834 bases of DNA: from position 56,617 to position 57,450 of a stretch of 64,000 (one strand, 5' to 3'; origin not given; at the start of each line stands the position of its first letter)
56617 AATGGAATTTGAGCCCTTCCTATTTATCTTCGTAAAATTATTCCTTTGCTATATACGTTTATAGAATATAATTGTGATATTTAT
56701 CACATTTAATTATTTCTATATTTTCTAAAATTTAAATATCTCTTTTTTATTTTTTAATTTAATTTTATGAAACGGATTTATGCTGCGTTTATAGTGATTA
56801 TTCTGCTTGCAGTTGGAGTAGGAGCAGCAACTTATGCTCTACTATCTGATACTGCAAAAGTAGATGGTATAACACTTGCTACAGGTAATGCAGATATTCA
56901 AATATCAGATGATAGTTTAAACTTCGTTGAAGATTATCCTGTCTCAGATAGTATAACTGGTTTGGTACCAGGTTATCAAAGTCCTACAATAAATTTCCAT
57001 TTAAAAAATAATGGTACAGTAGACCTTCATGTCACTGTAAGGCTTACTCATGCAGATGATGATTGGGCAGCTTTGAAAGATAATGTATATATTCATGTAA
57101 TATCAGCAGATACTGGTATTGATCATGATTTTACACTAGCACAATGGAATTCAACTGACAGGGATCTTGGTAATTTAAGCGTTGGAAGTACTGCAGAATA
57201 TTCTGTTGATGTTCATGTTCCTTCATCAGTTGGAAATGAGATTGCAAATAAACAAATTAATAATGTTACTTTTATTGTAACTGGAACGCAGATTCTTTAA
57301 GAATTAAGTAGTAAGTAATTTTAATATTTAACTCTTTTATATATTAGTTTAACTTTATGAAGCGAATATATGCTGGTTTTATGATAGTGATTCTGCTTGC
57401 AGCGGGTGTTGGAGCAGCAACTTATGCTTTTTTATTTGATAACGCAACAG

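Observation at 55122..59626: TasA/SipW-type fibre locus with a dedicated Crp/Fnr regulator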

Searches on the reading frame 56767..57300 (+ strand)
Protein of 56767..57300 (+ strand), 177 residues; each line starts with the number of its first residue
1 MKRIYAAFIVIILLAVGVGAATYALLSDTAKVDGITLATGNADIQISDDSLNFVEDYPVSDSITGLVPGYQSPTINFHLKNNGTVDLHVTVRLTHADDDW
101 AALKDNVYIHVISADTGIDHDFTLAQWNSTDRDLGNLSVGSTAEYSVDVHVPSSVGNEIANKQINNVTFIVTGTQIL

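Call 3: search_protein_families(library=pfam, proteins=[window:56767-57300:+], max_evalue=1)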
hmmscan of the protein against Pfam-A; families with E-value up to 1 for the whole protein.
window:56767-57300:+ (177 aa): 3 families
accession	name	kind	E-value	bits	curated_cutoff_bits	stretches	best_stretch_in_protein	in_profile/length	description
PF12389.13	Peptidase_M73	-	0.0048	17.2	22.5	1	16-89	18-80/196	Camelysin metallo-endopeptidase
PF24318.1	DUF7490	-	0.0068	16.5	27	1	81-157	15-82/106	Domain of unknown function (DUF7490)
PF08029.16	HisG_C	-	0.044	14.3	23.5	1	61-95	17-50/73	HisG, C-terminal domain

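Call 4: search_protein_families(library=ncbifam, proteins=[window:56767-57300:+], max_evalue=1)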
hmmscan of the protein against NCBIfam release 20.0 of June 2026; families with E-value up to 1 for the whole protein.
window:56767-57300:+ (177 aa): 1 family
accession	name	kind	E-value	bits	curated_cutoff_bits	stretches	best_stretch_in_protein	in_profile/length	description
TIGR04088.1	cognate_SipW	domain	0.035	14.3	19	1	9-35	2-27/34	SipW-dependent-type signal peptide-containing protein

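Call 9: find_homologous_proteins(query=A2, max_evalue=0.001)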
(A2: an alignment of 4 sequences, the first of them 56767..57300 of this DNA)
Query A2 (4 sequences) (177 aa, profile of the alignment): 17 proteins with E <= 0.001 among 7813 candidates.
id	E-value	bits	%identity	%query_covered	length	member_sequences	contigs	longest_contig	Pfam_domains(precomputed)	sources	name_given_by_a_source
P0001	1.5e-85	304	27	99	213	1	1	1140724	-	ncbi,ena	-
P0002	1.0e-70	256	100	100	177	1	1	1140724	-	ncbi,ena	-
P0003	3.8e-65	237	43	39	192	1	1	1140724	-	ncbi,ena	-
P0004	1.1e-45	174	44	99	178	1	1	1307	-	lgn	-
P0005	6.7e-42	162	38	99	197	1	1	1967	-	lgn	-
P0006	2.8e-31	127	28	99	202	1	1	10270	-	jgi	jgi:predicted ribosomally synthesized peptide with SipW-like signal peptide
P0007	2.8e-29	120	31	70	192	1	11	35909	-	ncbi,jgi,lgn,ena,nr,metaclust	ncbi:MAG: hypothetical protein UY41_C0046G0014 [Candidatus Moranbacteria bacterium GW2011_GWE1_49_15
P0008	4.6e-29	120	32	32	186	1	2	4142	-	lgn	-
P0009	6.4e-28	116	39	99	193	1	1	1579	-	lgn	-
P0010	2.4e-26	111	38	39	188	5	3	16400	-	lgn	-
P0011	7.6e-24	103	29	41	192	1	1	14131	-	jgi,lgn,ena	-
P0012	3.0e-23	101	33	39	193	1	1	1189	-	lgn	-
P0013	9.8e-19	86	-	-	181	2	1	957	-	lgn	-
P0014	5.3e-12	64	31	99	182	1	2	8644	-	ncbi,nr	ncbi:SipW-dependent-type signal peptide-containing protein [Candidatus Shapirobacteria bacterium]|nr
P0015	1.9e-9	56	29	99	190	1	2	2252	-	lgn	-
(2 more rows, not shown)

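Call 10: search_solved_structures(query=A2, max_evalue=10, show_alignments=2)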
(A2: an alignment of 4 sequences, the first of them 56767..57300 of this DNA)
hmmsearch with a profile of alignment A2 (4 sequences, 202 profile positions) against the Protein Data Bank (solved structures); distinct sequences matched with E-value up to 10: 1.
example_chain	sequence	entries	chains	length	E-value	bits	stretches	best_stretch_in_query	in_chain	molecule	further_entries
9sj2_C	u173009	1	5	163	0.95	12.4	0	36-121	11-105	AbpX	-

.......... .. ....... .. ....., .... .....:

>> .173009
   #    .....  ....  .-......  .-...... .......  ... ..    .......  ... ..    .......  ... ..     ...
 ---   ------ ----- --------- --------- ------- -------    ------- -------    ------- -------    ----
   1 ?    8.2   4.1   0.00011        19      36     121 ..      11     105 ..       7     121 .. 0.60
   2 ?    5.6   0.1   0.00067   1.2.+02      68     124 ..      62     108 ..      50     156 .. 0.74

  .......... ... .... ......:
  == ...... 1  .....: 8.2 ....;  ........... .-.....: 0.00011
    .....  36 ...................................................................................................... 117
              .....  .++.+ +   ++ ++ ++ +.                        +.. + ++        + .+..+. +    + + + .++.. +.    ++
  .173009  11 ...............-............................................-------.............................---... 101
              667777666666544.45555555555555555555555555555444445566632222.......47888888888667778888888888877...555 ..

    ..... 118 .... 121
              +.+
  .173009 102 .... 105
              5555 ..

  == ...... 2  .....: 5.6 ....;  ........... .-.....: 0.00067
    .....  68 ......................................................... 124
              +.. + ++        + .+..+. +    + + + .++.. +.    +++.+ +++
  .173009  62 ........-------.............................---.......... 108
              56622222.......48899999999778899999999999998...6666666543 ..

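Call 24: search_protein_representatives(alignment_id=A3)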
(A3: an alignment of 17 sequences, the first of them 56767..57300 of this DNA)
Query: 17 sequences, 179 profile positions. Proteins with E-value up to 0.001 (for the whole library): 10949; up to 1e-10: 1958; up to 1e-30: 79. The best 150 are listed.
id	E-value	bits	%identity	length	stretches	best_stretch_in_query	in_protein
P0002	2.3e-53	197.0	-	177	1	1-178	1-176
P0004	3.4e-52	193.2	-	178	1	1-178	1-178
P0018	2.8e-49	183.6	-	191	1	1-178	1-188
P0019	1.6e-48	181.2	-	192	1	1-178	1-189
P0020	6.9e-47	175.9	-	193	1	1-178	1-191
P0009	9.8e-47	175.4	-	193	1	1-178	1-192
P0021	1.6e-44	168.2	-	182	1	1-178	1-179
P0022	1.3e-43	165.2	-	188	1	1-178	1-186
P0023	1.9e-42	161.4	-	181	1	1-178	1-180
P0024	4.6e-42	160.2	-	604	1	2-178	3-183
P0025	6.2e-42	159.7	-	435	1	2-178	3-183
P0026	4.5e-41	156.9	-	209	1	2-178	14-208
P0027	7.3e-41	156.3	-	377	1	1-178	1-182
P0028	7.4e-41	156.2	-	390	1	2-178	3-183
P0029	8.9e-41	156.0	-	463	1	2-178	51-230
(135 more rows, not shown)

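Call 26: predict_structure(alignment_id=A4)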
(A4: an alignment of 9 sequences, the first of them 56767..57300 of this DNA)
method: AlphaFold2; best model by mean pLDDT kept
length: 177 residues; sequences in the alignment: 9
mean_pLDDT: 81.0   pTM: 0.70
mean pLDDT of the five models: 81.0, 80.9, 77.3, 73.9, 72.5
residues with pLDDT >= 90: 63; 70-90: 76; 50-70: 33; < 50: 5
segments of 3 or more residues with pLDDT < 50: none
pLDDT, mean of each block of 10 residues (from residue 1): 55 51 56 77 86 81 70 88 94 89 89 89 92 93 91 82 85 91
secondary structure, 60 per line:
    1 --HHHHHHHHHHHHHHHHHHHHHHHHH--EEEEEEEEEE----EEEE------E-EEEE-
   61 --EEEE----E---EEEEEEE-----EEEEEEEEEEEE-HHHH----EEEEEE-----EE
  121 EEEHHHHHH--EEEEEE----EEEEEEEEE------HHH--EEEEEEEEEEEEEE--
elements in order: H3-27 E30-39 E44-47 E56-59 E63-66 E75-81 E87-98 H100-103 E108-113 E119-123 H124-129 E132-137 E142-150 E162-175

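Call 28: search_protein_families(library=pfam, alignment_id=A6, max_evalue=0.01)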
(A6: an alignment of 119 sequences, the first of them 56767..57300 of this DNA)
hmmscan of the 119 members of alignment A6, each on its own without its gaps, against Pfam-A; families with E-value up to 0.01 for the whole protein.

A. member 1, window:56767-57300:+ (177 aa): 2 families
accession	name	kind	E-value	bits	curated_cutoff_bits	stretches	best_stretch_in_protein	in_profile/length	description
PF12389.13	Peptidase_M73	-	0.0048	17.2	22.5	1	16-89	18-80/196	Camelysin metallo-endopeptidase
PF24318.1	DUF7490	-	0.0068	16.5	27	0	81-157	15-82/106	Domain of unknown function (DUF7490)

B. families by the number of members that match (of 119 scanned): 5 families
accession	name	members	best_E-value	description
PF12389.13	Peptidase_M73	47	4.4e-09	Camelysin metallo-endopeptidase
PF25484.1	DUF7907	1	0.00073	Domain of unknown function (DUF7907)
PF16369.11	GH43_C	1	0.0018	C-terminal lipocalin-like domain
PF10633.15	NPCBM_assoc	1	0.0041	NPCBM-associated, NEW3 domain of alpha-galactosidase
PF24318.1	DUF7490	1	0.0068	Domain of unknown function (DUF7490)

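Call 29: fold_search(model_id=the predicted structure, library=pdb)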
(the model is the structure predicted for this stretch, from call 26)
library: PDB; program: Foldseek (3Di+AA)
matches with E <= 10: 1807; with E <= 0.001: 8
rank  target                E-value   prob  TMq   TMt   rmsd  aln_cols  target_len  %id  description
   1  7ueg_A                2.1e-05  1.00  0.44  0.43   9.0       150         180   14  Cryo-EM of bundling pili from Pyrobaculum calidifontis (released 2022-06-29)
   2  6fvi                  3.2e-04  0.94  0.26  0.31  17.7       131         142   15  ASH / PapD-like domain of human CEP192 (PapD-like domain 7) (released 2019-03-20)
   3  8k2g_A                5.2e-04  0.84  0.28  0.12  10.6       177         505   12  Crystal structure of Group 1 Oligosaccharide-releasing beta-N-acetylgalactosaminidase NgaCa from Cohnella abietis, apo (released 2024-04-24)
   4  5fqh_A                5.9e-04  0.91  0.29  0.10  16.1       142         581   11  The details of glycolipid glycan hydrolysis by the structural analysis of a family 123 glycoside hydrolase from Clostr (released 2016-03-30)
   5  8k2f                  6.3e-04  0.75  0.26  0.12  12.5       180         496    8  Crystal structure of Group 1 oligosaccharide-releasing beta-N-acetylgalactosaminidase NgaCa from Cohnella abietis, apo 1 (released 2024-04-24)
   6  5fqe_A                7.2e-04  0.90  0.29  0.10  13.6       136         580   11  The details of glycolipid glycan hydrolysis by the structural analysis of a family 123 glycoside hydrolase from Clostr (released 2016-03-30)
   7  5fr0                  7.2e-04  0.87  0.28  0.10  16.4       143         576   10  The details of glycolipid glycan hydrolysis by the structural analysis of a family 123 glycoside hydrolase from Clostrid (released 2016-03-30)
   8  7fe0_A                9.8e-04  0.98  0.31  0.29  14.2       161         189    7  AvmM Catalyzes Macrocyclization in Alchivemycin A Biosynthesis (released 2021-09-01)
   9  2okm                  1.1e-03  0.25  0.16  0.19  16.2       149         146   11  Crystal structure of ACE19, the collagen binding subdomain of Enterococcus faecalis surface protein ACE (released 2008-01-22)
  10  7pjj                  1.2e-03  0.92  0.31  0.10   9.2       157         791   13  Structure of the Family-3 Glycosyl Hydrolase BcpE2 from Streptomyces scabies (released 2022-07-13)
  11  5fqf_A                1.3e-03  0.84  0.29  0.10  16.0       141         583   11  The details of glycolipid glycan hydrolysis by the structural analysis of a family 123 glycoside hydrolase from Clostr (released 2016-03-30)
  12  7rwb_M                1.3e-03  0.75  0.30  0.15  21.9       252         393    7  AP2 bound to the APA domain of SGIP in the presence of heparin (released 2022-03-30)
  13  3ml6_D                1.3e-03  0.63  0.28  0.16  23.1       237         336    9  a complex between Dishevelled2 and clathrin adaptor AP-2 (released 2010-08-11)
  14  5e6w                  1.3e-03  0.94  0.31  0.19  11.3       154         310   12  Re-refinement of the Crystal Structure of the Plexin-Semaphorin-Integrin Domain/Hybrid Domain/I-EGF1 Segment from the Hu (released 2016-03-02)
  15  9fyn                  1.3e-03  0.82  0.24  0.07  17.3       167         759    9  Lacto-N-biosidase from Trueperella pyogenes (released 2024-10-09)
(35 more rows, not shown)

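Call 31: find_encoding_contigs(protein=P0001, flank=3000, max_places=2)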
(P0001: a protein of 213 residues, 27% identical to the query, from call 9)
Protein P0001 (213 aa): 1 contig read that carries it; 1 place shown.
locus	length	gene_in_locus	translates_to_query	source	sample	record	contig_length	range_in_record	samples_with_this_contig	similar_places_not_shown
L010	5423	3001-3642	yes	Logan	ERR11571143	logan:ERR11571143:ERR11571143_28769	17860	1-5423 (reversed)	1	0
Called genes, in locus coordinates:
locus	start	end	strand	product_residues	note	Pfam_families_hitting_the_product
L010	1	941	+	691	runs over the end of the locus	PF00082:Peptidase_S8, PF19077:Big_13 (faint)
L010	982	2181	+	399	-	-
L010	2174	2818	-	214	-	PF00027:cNMP_binding (weak), PF13545:HTH_Crp_2, PF00325:Crp (weak)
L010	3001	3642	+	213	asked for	-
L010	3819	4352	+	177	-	-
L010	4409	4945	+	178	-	-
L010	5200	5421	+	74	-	?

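Call 50: find_encoding_contigs(protein=P0006, flank=6000, max_places=2)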
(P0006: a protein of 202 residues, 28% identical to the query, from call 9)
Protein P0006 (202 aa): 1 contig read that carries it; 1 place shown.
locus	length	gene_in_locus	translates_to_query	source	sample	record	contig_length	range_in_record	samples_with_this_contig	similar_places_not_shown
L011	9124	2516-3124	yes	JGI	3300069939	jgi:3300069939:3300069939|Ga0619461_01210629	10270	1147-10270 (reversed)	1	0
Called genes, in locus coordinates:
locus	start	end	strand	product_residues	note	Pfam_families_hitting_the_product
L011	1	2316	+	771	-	?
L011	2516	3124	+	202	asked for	-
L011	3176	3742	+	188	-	PF10502:Peptidase_S26 (weak)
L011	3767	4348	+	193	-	PF12389:Peptidase_M73 (faint)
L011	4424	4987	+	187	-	-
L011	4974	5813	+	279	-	PF17957:Big_7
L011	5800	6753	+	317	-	-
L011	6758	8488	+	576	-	PF09972:DUF2207, PF20990:DUF2207_C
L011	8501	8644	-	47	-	PF11295:DUF3096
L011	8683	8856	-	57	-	PF18919:DUF5670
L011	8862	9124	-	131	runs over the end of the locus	-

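Call 51: find_encoding_contigs(protein=P0014, flank=6000, max_places=2)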
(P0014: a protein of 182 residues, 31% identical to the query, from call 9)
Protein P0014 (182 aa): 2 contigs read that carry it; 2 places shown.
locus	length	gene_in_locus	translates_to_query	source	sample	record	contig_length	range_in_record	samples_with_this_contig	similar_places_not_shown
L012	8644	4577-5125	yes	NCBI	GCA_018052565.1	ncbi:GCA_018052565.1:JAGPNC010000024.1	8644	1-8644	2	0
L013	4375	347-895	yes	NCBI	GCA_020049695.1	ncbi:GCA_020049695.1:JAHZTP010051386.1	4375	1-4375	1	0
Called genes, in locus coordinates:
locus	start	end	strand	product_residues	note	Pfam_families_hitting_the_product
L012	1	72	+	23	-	?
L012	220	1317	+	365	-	-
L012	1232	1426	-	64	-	-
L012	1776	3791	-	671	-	PF00270:DEAD (faint), PF04851:ResIII, PF17757:UvrB_inter, PF27431:UvrB_3rd, PF00271:Helicase_C, PF12344:UvrB, PF02151:UVR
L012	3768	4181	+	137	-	PF02675:AdoMet_dc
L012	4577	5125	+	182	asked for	-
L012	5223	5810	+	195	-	-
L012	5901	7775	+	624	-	PF00932:LTD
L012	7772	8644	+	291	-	?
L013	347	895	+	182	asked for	-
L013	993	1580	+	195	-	-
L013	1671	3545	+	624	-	PF00932:LTD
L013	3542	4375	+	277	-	PF01547:SBP_bac_1, PF13416:SBP_bac_8, PF13343:SBP_bac_6, PF13531:SBP_bac_11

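Call 52: find_encoding_contigs(protein=P0010, flank=6000, max_places=2)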
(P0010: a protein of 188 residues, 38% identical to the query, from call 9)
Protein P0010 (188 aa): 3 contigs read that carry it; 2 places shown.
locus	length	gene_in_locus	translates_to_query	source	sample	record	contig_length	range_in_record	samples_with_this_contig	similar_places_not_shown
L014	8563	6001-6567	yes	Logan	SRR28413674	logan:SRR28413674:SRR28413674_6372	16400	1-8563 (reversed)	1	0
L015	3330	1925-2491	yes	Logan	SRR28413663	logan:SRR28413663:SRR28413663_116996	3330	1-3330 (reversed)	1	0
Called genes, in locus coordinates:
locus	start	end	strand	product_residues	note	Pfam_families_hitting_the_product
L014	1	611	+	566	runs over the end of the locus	PF25852:DUF6242_C (faint)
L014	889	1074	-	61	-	-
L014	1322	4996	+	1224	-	PF05342:Peptidase_M26_N (faint), PF07581:Glug (faint)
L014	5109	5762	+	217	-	PF00027:cNMP_binding, PF13545:HTH_Crp_2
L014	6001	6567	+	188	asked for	-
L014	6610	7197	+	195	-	PF00717:Peptidase_S24 (weak)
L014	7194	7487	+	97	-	-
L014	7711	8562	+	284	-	?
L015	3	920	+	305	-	?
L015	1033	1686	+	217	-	PF00027:cNMP_binding, PF13545:HTH_Crp_2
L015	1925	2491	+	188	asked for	-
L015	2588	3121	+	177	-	PF00717:Peptidase_S24 (weak)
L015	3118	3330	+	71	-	?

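Call 67: search_solved_structures(query=A6, max_evalue=10, show_alignments=3)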
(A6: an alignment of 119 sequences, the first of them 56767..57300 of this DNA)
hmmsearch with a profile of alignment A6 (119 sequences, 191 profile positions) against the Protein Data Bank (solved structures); distinct sequences matched with E-value up to 10: 6.
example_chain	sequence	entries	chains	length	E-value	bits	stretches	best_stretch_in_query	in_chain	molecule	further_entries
8aur_A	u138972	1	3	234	0.00014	25.2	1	35-90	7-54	Major biofilm matrix component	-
5of1_A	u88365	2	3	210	0.00089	22.6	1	35-90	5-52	Spore coat-associated protein N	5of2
9sj2_C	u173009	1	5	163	0.0012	22.2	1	38-122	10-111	AbpX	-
9rhp_A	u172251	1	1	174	0.0068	19.7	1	39-124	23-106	Archaeal bundling protein X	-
8e73_4M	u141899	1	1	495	0.64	13.2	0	10-38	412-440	Nad4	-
2jsd_A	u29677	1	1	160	0.71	13.1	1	28-85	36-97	Matrix metalloproteinase-20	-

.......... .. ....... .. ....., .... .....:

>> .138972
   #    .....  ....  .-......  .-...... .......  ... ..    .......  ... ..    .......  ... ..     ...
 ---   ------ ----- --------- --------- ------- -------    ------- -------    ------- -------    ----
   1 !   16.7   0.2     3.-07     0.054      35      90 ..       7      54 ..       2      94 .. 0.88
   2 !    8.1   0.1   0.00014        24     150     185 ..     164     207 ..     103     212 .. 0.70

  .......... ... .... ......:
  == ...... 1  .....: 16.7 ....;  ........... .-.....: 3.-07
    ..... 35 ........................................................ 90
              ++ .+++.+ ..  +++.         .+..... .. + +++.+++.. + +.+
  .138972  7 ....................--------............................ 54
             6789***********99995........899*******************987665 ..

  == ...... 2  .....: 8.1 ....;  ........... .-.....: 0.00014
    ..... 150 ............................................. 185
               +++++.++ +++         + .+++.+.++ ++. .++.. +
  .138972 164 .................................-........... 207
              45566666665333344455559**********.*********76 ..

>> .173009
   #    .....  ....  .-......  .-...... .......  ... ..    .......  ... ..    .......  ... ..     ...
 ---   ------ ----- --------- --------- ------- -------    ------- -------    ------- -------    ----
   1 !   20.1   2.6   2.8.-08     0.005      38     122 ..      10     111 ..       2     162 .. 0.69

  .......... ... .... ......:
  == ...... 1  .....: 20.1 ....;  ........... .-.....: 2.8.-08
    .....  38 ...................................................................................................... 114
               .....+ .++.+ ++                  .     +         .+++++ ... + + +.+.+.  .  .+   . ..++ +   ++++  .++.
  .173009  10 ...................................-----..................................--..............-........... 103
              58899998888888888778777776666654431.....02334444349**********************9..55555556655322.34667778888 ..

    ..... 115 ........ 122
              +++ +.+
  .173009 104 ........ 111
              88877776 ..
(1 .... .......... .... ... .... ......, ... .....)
